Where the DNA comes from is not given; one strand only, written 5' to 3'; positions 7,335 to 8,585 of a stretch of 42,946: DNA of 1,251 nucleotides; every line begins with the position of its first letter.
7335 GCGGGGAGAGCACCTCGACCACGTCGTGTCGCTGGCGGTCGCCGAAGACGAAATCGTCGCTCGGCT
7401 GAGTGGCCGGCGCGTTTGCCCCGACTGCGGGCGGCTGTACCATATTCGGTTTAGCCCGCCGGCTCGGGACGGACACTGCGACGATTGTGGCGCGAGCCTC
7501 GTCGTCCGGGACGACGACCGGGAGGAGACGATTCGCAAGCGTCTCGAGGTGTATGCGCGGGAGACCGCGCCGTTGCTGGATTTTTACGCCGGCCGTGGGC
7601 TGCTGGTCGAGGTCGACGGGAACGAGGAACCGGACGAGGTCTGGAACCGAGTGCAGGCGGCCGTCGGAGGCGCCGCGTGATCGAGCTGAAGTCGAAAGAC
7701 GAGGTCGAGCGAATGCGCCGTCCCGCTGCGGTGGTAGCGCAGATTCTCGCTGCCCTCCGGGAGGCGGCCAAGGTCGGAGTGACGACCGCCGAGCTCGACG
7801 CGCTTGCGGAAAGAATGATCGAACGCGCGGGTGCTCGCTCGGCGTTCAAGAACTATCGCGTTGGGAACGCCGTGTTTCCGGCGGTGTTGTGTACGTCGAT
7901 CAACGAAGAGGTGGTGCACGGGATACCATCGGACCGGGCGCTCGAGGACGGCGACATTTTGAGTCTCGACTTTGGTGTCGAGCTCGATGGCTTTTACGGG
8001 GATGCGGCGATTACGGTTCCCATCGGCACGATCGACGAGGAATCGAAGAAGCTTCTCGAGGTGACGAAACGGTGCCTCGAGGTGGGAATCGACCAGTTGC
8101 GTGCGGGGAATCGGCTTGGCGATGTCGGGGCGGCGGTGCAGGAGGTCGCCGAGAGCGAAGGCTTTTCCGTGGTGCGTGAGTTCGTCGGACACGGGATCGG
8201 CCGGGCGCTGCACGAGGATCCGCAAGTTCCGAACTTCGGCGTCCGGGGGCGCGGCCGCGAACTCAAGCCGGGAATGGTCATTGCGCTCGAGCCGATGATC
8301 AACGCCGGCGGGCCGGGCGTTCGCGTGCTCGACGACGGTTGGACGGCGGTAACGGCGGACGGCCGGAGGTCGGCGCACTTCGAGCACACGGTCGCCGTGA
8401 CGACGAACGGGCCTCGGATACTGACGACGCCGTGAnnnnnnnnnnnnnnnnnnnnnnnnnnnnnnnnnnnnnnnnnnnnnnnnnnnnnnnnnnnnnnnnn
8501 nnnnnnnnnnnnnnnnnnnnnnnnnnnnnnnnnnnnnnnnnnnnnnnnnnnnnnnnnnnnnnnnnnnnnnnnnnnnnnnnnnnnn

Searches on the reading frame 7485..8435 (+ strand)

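Call 73: search_protein_families(library=pfam, proteins=[window:7485-8435:+], max_evalue=0.0001)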
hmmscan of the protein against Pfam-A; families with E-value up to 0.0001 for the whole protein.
window:7485-8435:+ (316 aa): 1 family
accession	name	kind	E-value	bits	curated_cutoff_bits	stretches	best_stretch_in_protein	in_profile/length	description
PF00557.29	Peptidase_M24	-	2e-52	178.4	23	1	75-306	1-207/208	Metallopeptidase family M24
